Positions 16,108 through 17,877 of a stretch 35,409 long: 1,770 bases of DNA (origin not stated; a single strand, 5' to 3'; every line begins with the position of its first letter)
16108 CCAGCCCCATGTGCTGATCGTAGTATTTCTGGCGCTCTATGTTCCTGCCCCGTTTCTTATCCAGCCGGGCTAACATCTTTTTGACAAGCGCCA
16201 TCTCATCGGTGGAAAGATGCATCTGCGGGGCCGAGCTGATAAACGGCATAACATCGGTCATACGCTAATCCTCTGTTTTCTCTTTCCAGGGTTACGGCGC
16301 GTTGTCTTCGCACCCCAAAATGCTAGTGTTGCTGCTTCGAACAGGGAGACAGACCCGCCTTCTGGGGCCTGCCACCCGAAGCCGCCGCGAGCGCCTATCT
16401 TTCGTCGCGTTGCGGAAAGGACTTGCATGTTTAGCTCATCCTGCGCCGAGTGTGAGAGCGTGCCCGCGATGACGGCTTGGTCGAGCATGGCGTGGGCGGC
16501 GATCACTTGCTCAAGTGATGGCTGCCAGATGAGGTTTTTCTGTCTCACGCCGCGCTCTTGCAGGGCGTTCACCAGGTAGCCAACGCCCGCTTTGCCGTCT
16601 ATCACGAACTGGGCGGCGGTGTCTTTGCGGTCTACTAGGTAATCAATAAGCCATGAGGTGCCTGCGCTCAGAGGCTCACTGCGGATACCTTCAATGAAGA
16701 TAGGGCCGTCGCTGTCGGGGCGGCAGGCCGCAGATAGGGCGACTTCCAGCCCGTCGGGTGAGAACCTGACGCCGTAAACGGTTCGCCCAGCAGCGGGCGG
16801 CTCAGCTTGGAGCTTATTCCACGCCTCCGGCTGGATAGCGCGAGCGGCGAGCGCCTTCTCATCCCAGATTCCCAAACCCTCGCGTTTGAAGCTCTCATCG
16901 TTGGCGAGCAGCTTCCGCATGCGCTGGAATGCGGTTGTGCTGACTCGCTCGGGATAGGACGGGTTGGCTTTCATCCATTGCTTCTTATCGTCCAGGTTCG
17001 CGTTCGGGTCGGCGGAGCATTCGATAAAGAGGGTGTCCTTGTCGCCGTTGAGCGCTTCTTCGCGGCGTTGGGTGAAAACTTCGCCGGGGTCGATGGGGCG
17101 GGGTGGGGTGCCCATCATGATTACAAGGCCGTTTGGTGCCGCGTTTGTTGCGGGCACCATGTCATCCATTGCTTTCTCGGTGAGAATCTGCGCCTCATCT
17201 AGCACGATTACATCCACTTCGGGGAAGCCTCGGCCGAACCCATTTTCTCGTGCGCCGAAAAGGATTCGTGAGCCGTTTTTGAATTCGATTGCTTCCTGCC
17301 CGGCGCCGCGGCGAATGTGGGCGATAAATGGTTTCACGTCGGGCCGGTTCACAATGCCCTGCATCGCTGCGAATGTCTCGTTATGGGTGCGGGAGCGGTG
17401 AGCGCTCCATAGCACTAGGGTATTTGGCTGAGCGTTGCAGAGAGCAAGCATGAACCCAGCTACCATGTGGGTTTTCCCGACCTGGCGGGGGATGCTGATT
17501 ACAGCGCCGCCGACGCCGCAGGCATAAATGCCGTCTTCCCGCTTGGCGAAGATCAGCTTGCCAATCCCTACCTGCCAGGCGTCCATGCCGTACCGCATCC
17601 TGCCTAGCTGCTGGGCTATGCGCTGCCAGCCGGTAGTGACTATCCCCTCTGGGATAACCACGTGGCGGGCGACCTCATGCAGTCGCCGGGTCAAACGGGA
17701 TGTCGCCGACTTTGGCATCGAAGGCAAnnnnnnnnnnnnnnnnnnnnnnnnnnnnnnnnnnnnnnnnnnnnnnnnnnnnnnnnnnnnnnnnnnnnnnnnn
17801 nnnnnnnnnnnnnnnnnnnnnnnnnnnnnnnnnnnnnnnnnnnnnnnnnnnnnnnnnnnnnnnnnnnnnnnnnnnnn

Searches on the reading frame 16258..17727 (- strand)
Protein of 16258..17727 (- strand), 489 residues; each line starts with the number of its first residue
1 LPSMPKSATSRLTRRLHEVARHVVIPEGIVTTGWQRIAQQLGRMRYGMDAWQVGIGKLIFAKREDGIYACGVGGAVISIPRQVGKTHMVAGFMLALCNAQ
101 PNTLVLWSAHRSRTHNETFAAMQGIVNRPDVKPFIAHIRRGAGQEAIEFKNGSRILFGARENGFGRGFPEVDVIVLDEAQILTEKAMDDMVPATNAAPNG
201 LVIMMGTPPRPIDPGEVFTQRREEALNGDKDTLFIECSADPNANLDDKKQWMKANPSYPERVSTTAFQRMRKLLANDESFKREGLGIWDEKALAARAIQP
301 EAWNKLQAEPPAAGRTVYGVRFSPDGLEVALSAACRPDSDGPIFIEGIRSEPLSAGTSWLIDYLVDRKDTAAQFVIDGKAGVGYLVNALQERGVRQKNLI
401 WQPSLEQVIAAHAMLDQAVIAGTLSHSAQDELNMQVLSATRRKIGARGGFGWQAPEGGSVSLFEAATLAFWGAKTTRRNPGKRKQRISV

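Call 14: search_dna_similar(query=window:16258-17727:-, collection=phages, mode=protein, max_rows=15)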
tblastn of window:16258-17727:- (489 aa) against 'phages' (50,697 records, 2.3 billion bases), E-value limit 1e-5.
Records with a match: 1538; places in all: 1539; records where one place covers at least 80% of the query: 1445.
Best place of each record, by identity: 80-90% 2; <60% 1536.
By first word of the organism name: Mycobacterium 885; Gordonia 230; Propionibacterium 196; Streptococcus 74; Cutibacterium 44; Arthrobacter 23; Corynebacterium 17; Rhodococcus 13; Lactococcus 13; Bifidobacterium 11; and 12 more.
By host as written in the record: Mycobacterium smegmatis mc2 155 568; Gordonia terrae 3612 192; Mycobacterium smegmatis mc#155 131; Propionibacterium acnes 98; Cutibacterium acnes 48; Mycobacterium smegmatis mc2155 47; - 38; Propionibacterium acnes ATCC 6919 36; and 197 more.
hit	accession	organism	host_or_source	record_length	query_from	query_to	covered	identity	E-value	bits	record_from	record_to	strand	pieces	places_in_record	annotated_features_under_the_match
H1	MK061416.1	Rothia phage Spartoi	Rothia dentocariosa TC5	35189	6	489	99%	82.4%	0e+0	827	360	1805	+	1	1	2: terminase | 1: hypothetical protein | 3: portal protein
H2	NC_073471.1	Rothia phage Spartoi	Rothia dentocariosa TC5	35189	6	489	99%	82.4%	0e+0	827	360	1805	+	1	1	2: terminase | 1: hypothetical protein | 3: portal protein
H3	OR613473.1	Arthrobacter phage AbbyDaisy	Arthrobacter globiformis NRRL B-2979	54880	2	483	99%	56.6%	6e-178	559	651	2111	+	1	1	3: terminase | 2: hypothetical protein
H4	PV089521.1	Arthrobacter phage MrSmee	Arthrobacter globiformis B-2979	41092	14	483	96%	56.0%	3e-176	554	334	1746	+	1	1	2: terminase | 1: hypothetical protein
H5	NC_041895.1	Propionibacterium phage G4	Propionibacterium freudenreichii TL110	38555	4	483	98%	51.7%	4e-150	479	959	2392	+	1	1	3: terminase large subunit | 2: terminase small subunit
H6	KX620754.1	Propionibacterium phage G4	Propionibacterium freudenreichii TL110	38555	4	483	98%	51.7%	4e-150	479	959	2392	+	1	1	3: terminase large subunit | 2: hypothetical protein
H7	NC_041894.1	Propionibacterium phage E6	Propionibacterium freudenreichii TL110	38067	4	483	98%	51.5%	2e-149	477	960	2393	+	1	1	3: terminase family protein | 2: terminase small subunit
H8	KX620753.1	Propionibacterium phage E6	Propionibacterium freudenreichii TL110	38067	4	483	98%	51.5%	2e-149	477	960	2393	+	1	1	3: terminase large subunit | 2: DNA binding protein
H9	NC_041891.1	Propionibacterium phage B22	Propionibacterium freudenreichii TL110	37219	4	483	98%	51.2%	7e-149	476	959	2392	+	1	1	3: terminase family protein | 2: terminase small subunit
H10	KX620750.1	Propionibacterium phage B22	Propionibacterium freudenreichii TL110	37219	4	483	98%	51.2%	7e-149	476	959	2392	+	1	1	3: terminase large subunit | 2: DNA binding protein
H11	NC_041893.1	Propionibacterium phage Doucette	Propionibacterium freudenreichii TL110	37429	4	483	98%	51.0%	2e-147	472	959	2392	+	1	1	3: terminase large subunit | 2: terminase small subunit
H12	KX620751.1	Propionibacterium phage Doucette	Propionibacterium freudenreichii TL110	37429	4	483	98%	51.0%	2e-147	472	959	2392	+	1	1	3: terminase large subunit | 2: hypothetical protein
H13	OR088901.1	Arthrobacter phage 1191A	Arthrobacter sp. c7_119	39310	15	471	93%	48.2%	9e-127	412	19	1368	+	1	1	terminase large subunit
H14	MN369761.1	Mycobacterium phage Malthus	Mycobacterium smegmatis mc2155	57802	2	484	99%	43.8%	2e-98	330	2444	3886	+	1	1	9: terminase | 8: hypothetical protein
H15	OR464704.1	Mycobacterium phage june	Mycolicibacterium smegmatis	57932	2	484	99%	43.8%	2e-98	330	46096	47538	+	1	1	terminase | hypothetical protein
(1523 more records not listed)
